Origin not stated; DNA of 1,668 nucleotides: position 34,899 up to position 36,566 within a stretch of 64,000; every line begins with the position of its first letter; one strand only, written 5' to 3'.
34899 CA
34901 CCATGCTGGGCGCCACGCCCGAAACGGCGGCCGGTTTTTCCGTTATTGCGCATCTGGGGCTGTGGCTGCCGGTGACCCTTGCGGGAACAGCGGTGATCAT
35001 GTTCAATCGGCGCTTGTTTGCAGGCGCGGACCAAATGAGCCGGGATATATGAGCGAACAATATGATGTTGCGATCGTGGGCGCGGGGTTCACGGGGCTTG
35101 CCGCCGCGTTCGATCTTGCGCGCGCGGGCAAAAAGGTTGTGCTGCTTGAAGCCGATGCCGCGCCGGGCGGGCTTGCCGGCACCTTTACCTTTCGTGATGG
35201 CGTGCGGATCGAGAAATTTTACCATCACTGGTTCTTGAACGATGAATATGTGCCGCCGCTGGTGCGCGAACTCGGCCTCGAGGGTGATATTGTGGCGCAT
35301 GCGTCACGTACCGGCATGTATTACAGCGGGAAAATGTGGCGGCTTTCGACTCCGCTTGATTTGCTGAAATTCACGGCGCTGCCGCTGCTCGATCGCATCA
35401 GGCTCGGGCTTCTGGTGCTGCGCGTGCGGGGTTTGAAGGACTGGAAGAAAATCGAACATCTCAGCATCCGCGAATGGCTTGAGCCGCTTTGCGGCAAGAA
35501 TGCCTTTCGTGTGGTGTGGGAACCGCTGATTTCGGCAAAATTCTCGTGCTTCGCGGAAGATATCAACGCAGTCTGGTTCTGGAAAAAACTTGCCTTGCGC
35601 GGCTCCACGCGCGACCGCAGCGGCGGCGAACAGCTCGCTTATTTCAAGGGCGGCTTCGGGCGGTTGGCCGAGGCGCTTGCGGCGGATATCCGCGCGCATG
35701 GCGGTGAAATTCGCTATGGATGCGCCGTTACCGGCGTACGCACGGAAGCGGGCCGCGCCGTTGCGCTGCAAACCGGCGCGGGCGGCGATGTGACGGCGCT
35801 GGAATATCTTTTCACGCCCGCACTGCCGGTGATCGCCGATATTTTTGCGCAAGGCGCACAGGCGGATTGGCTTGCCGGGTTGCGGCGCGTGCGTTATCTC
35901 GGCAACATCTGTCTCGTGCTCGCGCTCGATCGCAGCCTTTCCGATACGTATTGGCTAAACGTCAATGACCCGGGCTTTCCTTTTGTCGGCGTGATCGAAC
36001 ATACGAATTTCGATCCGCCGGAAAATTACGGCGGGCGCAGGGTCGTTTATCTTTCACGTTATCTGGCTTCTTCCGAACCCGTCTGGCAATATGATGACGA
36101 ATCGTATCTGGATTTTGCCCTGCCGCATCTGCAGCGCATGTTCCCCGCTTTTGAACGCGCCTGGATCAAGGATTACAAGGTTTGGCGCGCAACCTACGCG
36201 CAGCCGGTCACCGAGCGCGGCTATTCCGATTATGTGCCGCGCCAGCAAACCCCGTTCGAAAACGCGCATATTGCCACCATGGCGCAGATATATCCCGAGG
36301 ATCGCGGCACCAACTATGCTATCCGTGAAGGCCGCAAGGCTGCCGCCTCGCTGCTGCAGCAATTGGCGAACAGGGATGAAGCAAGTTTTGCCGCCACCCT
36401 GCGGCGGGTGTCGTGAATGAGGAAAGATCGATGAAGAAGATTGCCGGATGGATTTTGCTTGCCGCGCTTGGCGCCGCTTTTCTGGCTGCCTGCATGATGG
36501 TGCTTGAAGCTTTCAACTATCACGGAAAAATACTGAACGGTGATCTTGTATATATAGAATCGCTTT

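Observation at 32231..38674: Coupled lipid-carrier glycosylation system with a flavin enzyme acting between flippase and transferase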

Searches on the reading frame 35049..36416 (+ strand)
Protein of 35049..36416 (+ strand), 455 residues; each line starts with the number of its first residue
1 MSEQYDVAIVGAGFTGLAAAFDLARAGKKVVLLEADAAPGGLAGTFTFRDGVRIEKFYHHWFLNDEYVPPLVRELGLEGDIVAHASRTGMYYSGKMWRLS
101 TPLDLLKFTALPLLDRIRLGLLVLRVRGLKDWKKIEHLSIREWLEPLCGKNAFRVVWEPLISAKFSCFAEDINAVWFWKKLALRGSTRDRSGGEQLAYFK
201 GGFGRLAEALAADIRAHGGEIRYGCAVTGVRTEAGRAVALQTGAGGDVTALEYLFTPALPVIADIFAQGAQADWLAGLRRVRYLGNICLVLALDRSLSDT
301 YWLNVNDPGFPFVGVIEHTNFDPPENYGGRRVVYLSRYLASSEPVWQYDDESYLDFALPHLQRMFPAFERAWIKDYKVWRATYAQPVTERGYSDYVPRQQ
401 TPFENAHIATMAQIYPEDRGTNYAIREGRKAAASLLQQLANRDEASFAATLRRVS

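Call 4: search_protein_families(library=pfam, proteins=[window:35049-36416:+], max_evalue=0.01)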
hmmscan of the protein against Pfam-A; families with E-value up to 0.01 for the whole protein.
window:35049-36416:+ (455 aa): 11 families
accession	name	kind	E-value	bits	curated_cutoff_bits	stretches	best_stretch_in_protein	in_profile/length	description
PF01593.30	Amino_oxidase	-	1.8e-34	120.2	19.8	1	14-435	1-442/443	Flavin containing amine oxidoreductase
PF01266.30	DAO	-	6e-18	65.9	27.9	2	6-41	1-37/353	FAD dependent oxidoreductase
PF13450.12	NAD_binding_8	-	3.6e-12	46.8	21.9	1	9-74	1-67/68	NAD(P)-binding Rossmann-like domain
PF12831.13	FAD_oxidored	-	9.1e-08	32.2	27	1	6-43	1-38/416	FAD dependent oxidoreductase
PF01946.23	Thi4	-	1.6e-06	28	26.2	1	5-43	18-57/235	Thi4 family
PF00890.30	FAD_binding_2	-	5.8e-06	26.2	20.4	1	6-41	1-36/414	FAD binding domain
PF07992.20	Pyr_redox_2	-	8.7e-06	25.8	26.1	1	5-37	1-31/291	Pyridine nucleotide-disulphide oxidoreductase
PF01494.25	FAD_binding_3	-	5.9e-05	22.9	22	1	5-37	2-34/349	FAD binding domain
PF03486.20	HI0933_like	-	0.0001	22.3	50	1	6-40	2-36/244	HI0933-like protein Rossmann domain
PF00070.33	Pyr_redox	-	0.00049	21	22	1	7-36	2-31/82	Pyridine nucleotide-disulphide oxidoreductase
PF01134.28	GIDA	-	0.0012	18.5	22.1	1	6-34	1-29/391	Glucose inhibited division protein A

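Call 5: search_protein_families(library=ncbifam, proteins=[window:35049-36416:+], max_evalue=0.01)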
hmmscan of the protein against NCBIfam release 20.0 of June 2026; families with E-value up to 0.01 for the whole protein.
window:35049-36416:+ (455 aa): 103 families (the best 25 are shown)
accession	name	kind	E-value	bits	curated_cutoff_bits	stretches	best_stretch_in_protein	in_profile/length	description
NF005560.0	PRK07233.1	equivalog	1.2e-151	505.5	252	1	6-439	2-432/435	hypothetical protein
NF005547.0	PRK07208.1-3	equivalog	9.2e-23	80.7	380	1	3-392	3-391/465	hypothetical protein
TIGR03467.1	HpnE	equivalog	2e-22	80.1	283.05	1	7-435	1-428/430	hydroxysqualene dehydroxylase HpnE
NF005548.0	PRK07208.1-4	equivalog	1.4e-20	73.4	389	1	4-396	3-408/488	hypothetical protein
NF005545.0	PRK07208.1-1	equivalog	3.3e-15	55.5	451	2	1-176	4-174/504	hypothetical protein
TIGR02730.1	carot_isom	equivalog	1.1e-12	47.6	586.9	2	195-247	220-272/493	carotenoid isomerase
NF045637.1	carotdesatCrtDProt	equivalog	1.1e-12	47.2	580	2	7-44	1-38/485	1-hydroxycarotenoid 3,4-desaturase CrtD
NF005546.0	PRK07208.1-2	equivalog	1.5e-11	43.6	418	2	5-68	5-68/527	hypothetical protein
TIGR02731.1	phytoene_desat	equivalog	2.7e-11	42.9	569.4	1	7-409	2-426/453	15-cis-phytoene desaturase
TIGR00562.1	proto_IX_ox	equivalog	6.1e-11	41.6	97.85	1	5-172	3-169/470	protoporphyrinogen oxidase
TIGR02734.1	crtI_fam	subfamily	6.7e-11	41.6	238.1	1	8-47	2-41/504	phytoene desaturase family protein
TIGR02732.1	zeta_caro_desat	equivalog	4.7e-10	39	622.15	1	7-79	2-74/474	9,9'-di-cis-zeta-carotene desaturase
NF045689.1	BCarotKetCrtO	equivalog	8.2e-10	37.8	1000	1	3-45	2-44/563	beta-carotene ketolase CrtO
NF006130.0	PRK08274.1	equivalog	5.6e-09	35.3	369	1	2-44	3-43/467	FAD-dependent tricarballylate dehydrogenase TcuA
NF058655.1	CrtID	equivalog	4.3e-08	32.4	640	1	7-51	1-44/478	bifunctional phytoene desaturase/3,4-desaturase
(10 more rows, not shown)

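Call 21: find_homologous_proteins(query=window:35049-36416:+, max_evalue=1e-20)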
Query window:35049-36416:+ (455 aa): 6441 proteins with E <= 1e-20 among 8000 candidates; the best 120 are listed.
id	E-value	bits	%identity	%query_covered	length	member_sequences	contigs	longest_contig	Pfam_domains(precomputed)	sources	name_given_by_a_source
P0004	0.0e+0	1049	100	100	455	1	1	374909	PF01946.24,PF01266.31,PF01593.31,PF13450.13,PF00890.31,PF07992.21,PF12831.14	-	-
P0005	1.6e-221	754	72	97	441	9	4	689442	PF01266.31,PF01593.31,PF13450.13,PF12831.14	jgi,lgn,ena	-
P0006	1.9e-220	751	71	96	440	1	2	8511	PF01266.31,PF01593.31,PF13450.13,PF12831.14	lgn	-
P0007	5.3e-218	742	73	97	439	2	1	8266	PF01946.24,PF01266.31,PF01593.31,PF13450.13,PF00890.31,PF03486.21,PF12831.14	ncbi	-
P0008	1.1e-217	741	71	97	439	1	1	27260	PF01946.24,PF01266.31,PF01593.31,PF13450.13,PF00890.31,PF07992.21,PF00070.34,PF01494.26,PF12831.14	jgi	jgi:protoporphyrinogen oxidase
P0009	3.0e-217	740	72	97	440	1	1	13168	PF01266.31,PF01593.31,PF13450.13,PF00890.31,PF12831.14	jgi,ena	-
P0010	3.4e-217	740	72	96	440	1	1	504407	PF01946.24,PF01266.31,PF01593.31,PF13450.13,PF00890.31,PF12831.14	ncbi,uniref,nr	ncbi:NAD(P)/FAD-dependent oxidoreductase [Massilia sp. TS11]|uniref:NAD(P)/FAD-dependent oxidoreduct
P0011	4.5e-217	739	70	97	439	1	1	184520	PF01946.24,PF01266.31,PF01593.31,PF13450.13,PF00890.31,PF07992.21,PF03486.21,PF01494.26,PF12831.14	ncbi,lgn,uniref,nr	ncbi:NAD(P)/FAD-dependent oxidoreductase [Paraburkholderia sp. J12]|uniref:NAD(P)/FAD-dependent oxid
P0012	8.4e-217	739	71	97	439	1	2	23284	PF01946.24,PF01266.31,PF01593.31,PF13450.13,PF00890.31,PF01494.26,PF12831.14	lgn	-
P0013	1.5e-216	738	72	96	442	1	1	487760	PF01946.24,PF01266.31,PF01593.31,PF13450.13,PF00890.31,PF07992.21,PF01494.26,PF12831.14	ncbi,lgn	-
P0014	1.7e-216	737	71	97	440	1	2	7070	PF01946.24,PF01266.31,PF01593.31,PF13450.13,PF00890.31,PF12831.14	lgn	-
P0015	2.2e-216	737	71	97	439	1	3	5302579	PF01946.24,PF01266.31,PF01593.31,PF13450.13,PF00890.31,PF01494.26,PF12831.14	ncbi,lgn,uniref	ncbi:NAD(P)/FAD-dependent oxidoreductase [Methylocaldum sp. GT1BB]|uniref:NAD(P)/FAD-dependent oxido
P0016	2.3e-216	737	72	96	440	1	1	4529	PF01266.31,PF01593.31,PF13450.13,PF00890.31,PF12831.14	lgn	-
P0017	2.6e-216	737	71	96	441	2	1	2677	PF01266.31,PF01593.31,PF13450.13,PF00890.31,PF01494.26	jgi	jgi:protoporphyrinogen oxidase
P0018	3.0e-216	737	71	97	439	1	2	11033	PF01946.24,PF01266.31,PF01593.31,PF13450.13,PF00890.31,PF01494.26,PF12831.14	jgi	jgi:protoporphyrinogen oxidase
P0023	3.2e-215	733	70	97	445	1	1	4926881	PF01946.24,PF01266.31,PF01593.31,PF13450.13,PF00890.31,PF01494.26,PF12831.14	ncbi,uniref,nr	ncbi:NAD(P)/FAD-dependent oxidoreductase [Paraburkholderia edwinii]|uniref:NAD(P)/FAD-dependent oxid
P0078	9.5e-212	722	70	95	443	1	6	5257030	PF01946.24,PF01266.31,PF01593.31,PF13450.13,PF00070.34,PF12831.14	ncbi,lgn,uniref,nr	ncbi:hypothetical protein AzCIB_3830 [Azoarcus sp. CIB]|uniref:NAD(P)/FAD-dependent oxidoreductase n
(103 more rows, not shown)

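Call 22: find_encoding_contigs(protein=P0023, flank=8000, max_places=1)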
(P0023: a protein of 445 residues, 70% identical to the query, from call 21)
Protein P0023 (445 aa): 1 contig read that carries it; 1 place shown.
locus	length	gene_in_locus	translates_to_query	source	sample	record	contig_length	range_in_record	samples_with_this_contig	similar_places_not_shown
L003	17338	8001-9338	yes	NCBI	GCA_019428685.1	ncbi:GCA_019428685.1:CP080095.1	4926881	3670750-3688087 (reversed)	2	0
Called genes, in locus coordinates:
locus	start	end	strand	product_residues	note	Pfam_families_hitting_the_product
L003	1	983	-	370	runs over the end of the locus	PF13439:Glyco_transf_4, PF13579:Glyco_trans_4_4, PF00534:Glycos_transf_1, PF13692:Glyco_trans_1_4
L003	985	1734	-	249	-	PF13641:Glyco_tranf_2_3, PF00535:Glycos_transf_2, PF10111:Glyco_tranf_2_2 (faint)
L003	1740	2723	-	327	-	PF04321:RmlD_sub_bind, PF01370:Epimerase, PF02719:Polysacc_synt_2 (faint), PF16363:GDP_Man_Dehyd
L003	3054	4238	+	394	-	PF01073:3Beta_HSD (weak), PF01370:Epimerase, PF02719:Polysacc_synt_2, PF04321:RmlD_sub_bind, PF16363:GDP_Man_Dehyd, PF07993:NAD_binding_4 (weak)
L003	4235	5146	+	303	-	PF01073:3Beta_HSD, PF01370:Epimerase, PF02719:Polysacc_synt_2 (faint), PF04321:RmlD_sub_bind, PF07993:NAD_binding_4 (faint), PF16363:GDP_Man_Dehyd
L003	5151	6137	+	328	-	PF00535:Glycos_transf_2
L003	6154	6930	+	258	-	PF00483:NTP_transferase, PF12804:NTP_transf_3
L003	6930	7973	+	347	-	PF03706:LPG_synthase_TM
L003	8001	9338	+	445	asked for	PF00890:FAD_binding_2 (weak), PF01266:DAO, PF01494:FAD_binding_3 (weak), PF01593:Amino_oxidase, PF01946:Thi4 (weak), PF12831:FAD_oxidored, PF13450:NAD_binding_8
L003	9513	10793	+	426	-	-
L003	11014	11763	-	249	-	PF13489:Methyltransf_23, PF08241:Methyltransf_11, PF13649:Methyltransf_25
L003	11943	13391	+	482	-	-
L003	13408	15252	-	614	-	-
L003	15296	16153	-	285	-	PF00535:Glycos_transf_2, PF10111:Glyco_tranf_2_2, PF13641:Glyco_tranf_2_3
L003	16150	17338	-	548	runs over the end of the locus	PF13439:Glyco_transf_4 (weak), PF20706:GT4-conflict, PF00534:Glycos_transf_1, PF13692:Glyco_trans_1_4, PF13524:Glyco_trans_1_2 (weak)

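Call 23: find_encoding_contigs(protein=P0015, flank=8000, max_places=1)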
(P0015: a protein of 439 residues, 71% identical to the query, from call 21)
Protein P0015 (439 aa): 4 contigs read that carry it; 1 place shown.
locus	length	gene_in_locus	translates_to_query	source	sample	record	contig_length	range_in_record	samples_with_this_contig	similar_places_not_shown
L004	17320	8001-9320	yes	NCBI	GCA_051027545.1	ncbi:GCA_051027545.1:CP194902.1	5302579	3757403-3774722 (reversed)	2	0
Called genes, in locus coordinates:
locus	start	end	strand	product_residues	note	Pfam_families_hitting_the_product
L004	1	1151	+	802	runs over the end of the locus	PF00534:Glycos_transf_1, PF13692:Glyco_trans_1_4, PF00535:Glycos_transf_2, PF10111:Glyco_tranf_2_2, PF13641:Glyco_tranf_2_3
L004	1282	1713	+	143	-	PF01797:Y1_Tnp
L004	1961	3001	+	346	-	PF01370:Epimerase, PF16363:GDP_Man_Dehyd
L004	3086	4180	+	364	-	PF01370:Epimerase, PF02719:Polysacc_synt_2, PF04321:RmlD_sub_bind (weak), PF16363:GDP_Man_Dehyd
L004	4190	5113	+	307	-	PF01370:Epimerase, PF04321:RmlD_sub_bind, PF16363:GDP_Man_Dehyd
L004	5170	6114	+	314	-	PF00535:Glycos_transf_2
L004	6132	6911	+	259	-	PF00483:NTP_transferase, PF12804:NTP_transf_3 (weak)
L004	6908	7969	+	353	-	PF03706:LPG_synthase_TM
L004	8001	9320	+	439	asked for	PF00890:FAD_binding_2 (weak), PF01266:DAO, PF01494:FAD_binding_3 (faint), PF01593:Amino_oxidase, PF01946:Thi4 (weak), PF12831:FAD_oxidored (weak), PF13450:NAD_binding_8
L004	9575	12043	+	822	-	-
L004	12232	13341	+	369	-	PF01370:Epimerase, PF16363:GDP_Man_Dehyd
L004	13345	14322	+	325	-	PF01370:Epimerase, PF04321:RmlD_sub_bind (weak), PF16363:GDP_Man_Dehyd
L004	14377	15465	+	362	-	PF00535:Glycos_transf_2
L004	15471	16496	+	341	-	PF00535:Glycos_transf_2, PF13641:Glyco_tranf_2_3, PF13632:Glyco_trans_2_3 (weak)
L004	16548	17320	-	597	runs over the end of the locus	PF00535:Glycos_transf_2, PF10111:Glyco_tranf_2_2, PF13641:Glyco_tranf_2_3, PF13712:Glyco_tranf_2_5, PF13460:NAD_binding_10 (faint), PF01370:Epimerase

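Call 24: find_encoding_contigs(protein=P0078, flank=8000, max_places=1)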
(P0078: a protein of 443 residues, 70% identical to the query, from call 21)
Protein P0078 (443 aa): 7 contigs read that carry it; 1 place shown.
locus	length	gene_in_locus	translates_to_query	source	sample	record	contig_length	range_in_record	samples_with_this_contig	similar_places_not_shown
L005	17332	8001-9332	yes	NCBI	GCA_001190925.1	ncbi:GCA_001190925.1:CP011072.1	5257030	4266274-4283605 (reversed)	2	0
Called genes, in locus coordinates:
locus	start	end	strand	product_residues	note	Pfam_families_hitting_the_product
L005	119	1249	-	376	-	PF13808:DDE_Tnp_1_assoc, PF01609:DDE_Tnp_1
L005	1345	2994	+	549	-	PF20706:GT4-conflict (weak), PF00534:Glycos_transf_1, PF13692:Glyco_trans_1_4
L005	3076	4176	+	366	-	PF01073:3Beta_HSD (weak), PF01370:Epimerase, PF04321:RmlD_sub_bind, PF07993:NAD_binding_4 (faint), PF16363:GDP_Man_Dehyd, PF02719:Polysacc_synt_2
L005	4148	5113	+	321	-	PF04321:RmlD_sub_bind, PF01370:Epimerase, PF07993:NAD_binding_4 (faint), PF16363:GDP_Man_Dehyd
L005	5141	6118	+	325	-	PF00535:Glycos_transf_2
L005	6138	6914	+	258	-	PF00483:NTP_transferase, PF12804:NTP_transf_3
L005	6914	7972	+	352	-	PF03706:LPG_synthase_TM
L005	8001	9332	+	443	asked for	PF00070:Pyr_redox (faint), PF01266:DAO, PF01593:Amino_oxidase, PF01946:Thi4 (weak), PF12831:FAD_oxidored (weak), PF13450:NAD_binding_8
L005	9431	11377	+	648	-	PF22895:DUF7024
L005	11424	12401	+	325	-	PF03706:LPG_synthase_TM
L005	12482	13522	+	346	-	PF01370:Epimerase, PF04321:RmlD_sub_bind (weak), PF16363:GDP_Man_Dehyd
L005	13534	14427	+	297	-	PF01073:3Beta_HSD, PF01370:Epimerase, PF04321:RmlD_sub_bind, PF16363:GDP_Man_Dehyd, PF07993:NAD_binding_4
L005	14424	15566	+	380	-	PF13439:Glyco_transf_4 (weak), PF20706:GT4-conflict, PF00534:Glycos_transf_1, PF13692:Glyco_trans_1_4, PF13524:Glyco_trans_1_2 (weak)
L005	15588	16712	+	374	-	PF13439:Glyco_transf_4, PF13579:Glyco_trans_4_4, PF00534:Glycos_transf_1, PF13692:Glyco_trans_1_4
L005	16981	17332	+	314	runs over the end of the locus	PF01370:Epimerase, PF04321:RmlD_sub_bind, PF13460:NAD_binding_10, PF07993:NAD_binding_4, PF01073:3Beta_HSD, PF16363:GDP_Man_Dehyd (weak)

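Call 28: search_protein_families(library=pfam, proteins=[L003:9513-10793:+, L004:9575-12043:+, L005:9431-11377:+, L003:11943-13391:+, L003:13408-15252:-], max_evalue=1)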
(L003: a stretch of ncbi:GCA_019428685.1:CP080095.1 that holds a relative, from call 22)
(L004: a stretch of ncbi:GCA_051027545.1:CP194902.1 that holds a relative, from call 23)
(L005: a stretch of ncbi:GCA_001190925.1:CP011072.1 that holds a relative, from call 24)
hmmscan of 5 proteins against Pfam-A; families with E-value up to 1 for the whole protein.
L003:9513-10793:+ (426 aa): 1 family
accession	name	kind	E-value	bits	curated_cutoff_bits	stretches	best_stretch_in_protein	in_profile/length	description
PF20510.4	HgmA_N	-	0.16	11.7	20.2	1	365-395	37-67/273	Homogentisate 1,2-dioxygenase N-terminal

L004:9575-12043:+ (822 aa): 1 family
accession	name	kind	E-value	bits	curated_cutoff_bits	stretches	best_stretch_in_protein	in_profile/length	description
PF15013.11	CCSMST1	-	0.44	11.1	26.1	1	373-397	26-50/74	CCSMST1 family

L005:9431-11377:+ (648 aa): 1 family
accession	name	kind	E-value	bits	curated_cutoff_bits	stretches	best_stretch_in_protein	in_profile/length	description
PF22895.2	DUF7024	-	1.1e-08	35.5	24.4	1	518-645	23-144/145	Domain of unknown function (DUF7024)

L003:11943-13391:+ (482 aa): 0 families

L003:13408-15252:- (614 aa): 0 families

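Call 49: search_solved_structures(query=window:35049-36416:+, max_evalue=0.001)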
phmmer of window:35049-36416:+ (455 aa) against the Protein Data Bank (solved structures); distinct sequences matched with E-value up to 0.001: 41.
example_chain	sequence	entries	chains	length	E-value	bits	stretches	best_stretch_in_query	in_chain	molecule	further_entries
2xfo_A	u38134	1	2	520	6.1e-07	31.7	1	1-210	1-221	Amine oxidase [flavin-containing] B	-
1gos_A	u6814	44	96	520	8.4e-07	31.3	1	1-210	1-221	MONOAMINE OXIDASE | AMINE OXIDASE [FLAVIN-CONTAINING] B | AMINE OXIDASE (FLAVIN-CONTAINING) B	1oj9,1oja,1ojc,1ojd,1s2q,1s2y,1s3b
2c72_A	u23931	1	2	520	8.4e-07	31.3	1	1-210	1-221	AMINE OXIDASE (FLAVIN-CONTAINING) B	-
2c75_A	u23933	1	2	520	8.4e-07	31.3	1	1-210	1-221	AMINE OXIDASE (FLAVIN-CONTAINING) B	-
2c73_A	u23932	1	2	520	8.4e-07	31.3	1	1-210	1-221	AMINE OXIDASE (FLAVIN-CONTAINING) B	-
2c76_A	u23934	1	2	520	8.4e-07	31.3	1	1-210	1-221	AMINE OXIDASE (FLAVIN-CONTAINING) B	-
2bk4_A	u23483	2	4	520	8.5e-07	31.3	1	1-210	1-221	AMINE OXIDASE [FLAVIN-CONTAINING] B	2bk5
3k7t_A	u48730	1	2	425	1.3e-06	30.7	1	5-86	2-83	6-hydroxy-L-nicotine oxidase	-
3k7m_X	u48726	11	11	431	1.3e-06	30.6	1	5-86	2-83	6-hydroxy-L-nicotine oxidase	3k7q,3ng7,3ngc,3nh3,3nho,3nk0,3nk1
3zyx_A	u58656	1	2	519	1.8e-06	30.2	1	3-210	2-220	AMINE OXIDASE [FLAVIN-CONTAINING] B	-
2xfu_A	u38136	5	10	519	2.5e-06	29.7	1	3-210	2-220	Amine oxidase [flavin-containing] B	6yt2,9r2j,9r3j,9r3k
5mog_A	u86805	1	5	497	3.4e-06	29.3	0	5-78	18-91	Phytoene dehydrogenase, chloroplastic/chromoplastic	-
2ivd_A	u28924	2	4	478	5.2e-06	28.7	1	6-120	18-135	PROTOPORPHYRINOGEN OXIDASE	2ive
8p84_A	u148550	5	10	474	5.5e-06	28.6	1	2-254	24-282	Monoamine oxidase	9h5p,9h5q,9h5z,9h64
2yg6_A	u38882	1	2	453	2.2e-05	26.6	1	4-78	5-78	PUTRESCINE OXIDASE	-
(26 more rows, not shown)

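Call 55: find_related_loci(query=window:35049-36416:+, collection=genome_contigs, flank=9000)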
Query window:35049-36416:+ (455 aa) in genome_contigs; peptide patterns used: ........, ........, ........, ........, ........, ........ (x = any residue, [..] = any of these).
600 stretches matched a pattern (row limit reached: there are more); 586 encode a relative of the query (tblastn E <= 1e-3); the best 80 are kept; 80 distinct loci.
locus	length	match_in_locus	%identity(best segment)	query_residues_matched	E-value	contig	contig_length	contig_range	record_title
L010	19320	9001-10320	72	1-441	0e+0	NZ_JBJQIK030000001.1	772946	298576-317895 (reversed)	Massilia sp. SM-13 contig-100_0, whole genome shotgun sequence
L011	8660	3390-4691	70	1-436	0e+0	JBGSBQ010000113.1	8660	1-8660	MAG: Sphingomonadaceae bacterium isolate NCIPD_CMAR_MAG_21 k141_682006_length_8660_cov_4.0000, whole genome shotgun sequ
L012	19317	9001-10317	68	1-440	0e+0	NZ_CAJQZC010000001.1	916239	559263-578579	Paraburkholderia saeva strain LMG 31841 isolate LMG 31841, whole genome shotgun sequence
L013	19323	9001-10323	69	1-442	0e+0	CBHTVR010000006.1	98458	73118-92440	MAG TPA_asm: uncultured Gammaproteobacteria bacterium isolate ERR14722429_maxbin2_5 genome assembly, contig: ERZ27336827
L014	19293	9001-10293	68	4-435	0e+0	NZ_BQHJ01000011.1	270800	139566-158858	Pseudomonas pseudonitroreducens strain BML-PP015 sequence11, whole genome shotgun sequence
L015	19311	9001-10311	68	1-438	0e+0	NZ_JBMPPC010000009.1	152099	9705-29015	Undibacterium sp. Rencai35W NODE_9_length_152099_cov_47.400870, whole genome shotgun sequence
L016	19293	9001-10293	69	4-435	0e+0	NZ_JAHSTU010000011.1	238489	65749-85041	Pseudomonas azerbaijanoccidentalis strain SWRI74 11, whole genome shotgun sequence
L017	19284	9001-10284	71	2-428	0e+0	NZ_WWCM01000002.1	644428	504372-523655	Duganella qianjiadongensis strain CY13W NODE_2_length_644428_cov_32.100731_2, whole genome shotgun sequence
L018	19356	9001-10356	66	1-453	0e+0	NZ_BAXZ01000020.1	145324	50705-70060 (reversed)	Paraburkholderia acidipaludis NBRC 101816, whole genome shotgun sequence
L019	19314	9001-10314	66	1-439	0e+0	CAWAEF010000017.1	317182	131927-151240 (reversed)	MAG: uncultured Alphaproteobacteria bacterium isolate MFD04780.bin.2.148 genome assembly, contig: contig_56503, whole ge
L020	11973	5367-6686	66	1-441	0e+0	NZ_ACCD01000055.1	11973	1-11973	Yersinia rohdei ATCC 43380 contig00233, whole genome shotgun sequence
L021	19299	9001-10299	67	3-436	0e+0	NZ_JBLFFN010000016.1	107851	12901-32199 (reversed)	Variovorax sp. DT-64 NODE_16_length_107851_cov_215.482658, whole genome shotgun sequence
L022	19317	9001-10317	65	1-440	0e+0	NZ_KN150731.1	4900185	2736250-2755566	Yersinia frederiksenii ATCC 33641 scaffold1, whole genome shotgun sequence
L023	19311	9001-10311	69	2-439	0e+0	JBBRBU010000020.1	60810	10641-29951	MAG: Lysobacterales bacterium isolate Co_metawrap_2359 Cmw_2359_k141_15768203_length_60810_cov_10.9980, whole genome sho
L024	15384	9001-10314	65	1-439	0e+0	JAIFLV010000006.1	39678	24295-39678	MAG: Rhodoferax sp. isolate bin_229 scaffold_1375, whole genome shotgun sequence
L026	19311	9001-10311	65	1-438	0e+0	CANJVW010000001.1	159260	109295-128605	MAG: Legionellales bacterium isolate RH-23may17-778 genome assembly, contig: RH-23may17-C549, whole genome shotgun seque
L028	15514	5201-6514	66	3-441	0e+0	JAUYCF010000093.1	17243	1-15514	MAG: Thiobacillus sp. isolate C20_maxbin.005 C20_k141_478746, whole genome shotgun sequence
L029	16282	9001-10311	66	2-439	0e+0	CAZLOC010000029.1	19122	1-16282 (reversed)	MAG TPA_asm: uncultured Anaerolineaceae bacterium isolate binchicken_co234_131 genome assembly, contig: NODE_1512_length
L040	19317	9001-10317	66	1-440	0e+0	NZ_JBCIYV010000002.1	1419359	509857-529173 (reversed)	Rhizobium sp. 0TCS1.26 NODE_2_length_1419359_cov_310.590286, whole genome shotgun sequence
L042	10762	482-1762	57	7-435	2e-163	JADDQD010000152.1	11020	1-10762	MAG: Proteobacteria bacterium isolate LB5_4 AB19_LB5_528_length_11026_cov_112, whole genome shotgun sequence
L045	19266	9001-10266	55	7-430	4e-162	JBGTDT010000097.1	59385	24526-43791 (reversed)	MAG: Thermosynechococcaceae cyanobacterium isolate JTS-RE15 k141_7406601, whole genome shotgun sequence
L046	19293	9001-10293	53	7-439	3e-160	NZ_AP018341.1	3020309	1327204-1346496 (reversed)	Cyanobacterium endosymbiont of Rhopalodia gibberula isolate cyanobacterium endosymbiont of Rhopalodia gibberula isolate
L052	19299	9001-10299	54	7-441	1e-155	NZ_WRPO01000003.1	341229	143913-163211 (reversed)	Novosphingobium aquimarinum strain M24A2M contig3, whole genome shotgun sequence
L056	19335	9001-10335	53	7-448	4e-154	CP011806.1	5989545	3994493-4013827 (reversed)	Acidobacteria bacterium Mor1, partial sequence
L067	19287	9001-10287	54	9-439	2e-151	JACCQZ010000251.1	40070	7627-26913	MAG: Gemmatimonadales bacterium isolate MGR_bin9 SD2897-2912_k127_3981326, whole genome shotgun sequence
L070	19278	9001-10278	49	7-437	9e-151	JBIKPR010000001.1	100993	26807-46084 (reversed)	MAG: Bacteroidia bacterium isolate ME2015-05-02_3300035682_group6_bin77 Rohwer_bin1030_scaffold_42_c1, whole genome shot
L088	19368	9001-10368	51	2-455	5e-147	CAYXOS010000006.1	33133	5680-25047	MAG TPA_asm: uncultured Sedimenticola sp. isolate binchicken_co188_82 genome assembly, contig: NODE_624_length_33133_cov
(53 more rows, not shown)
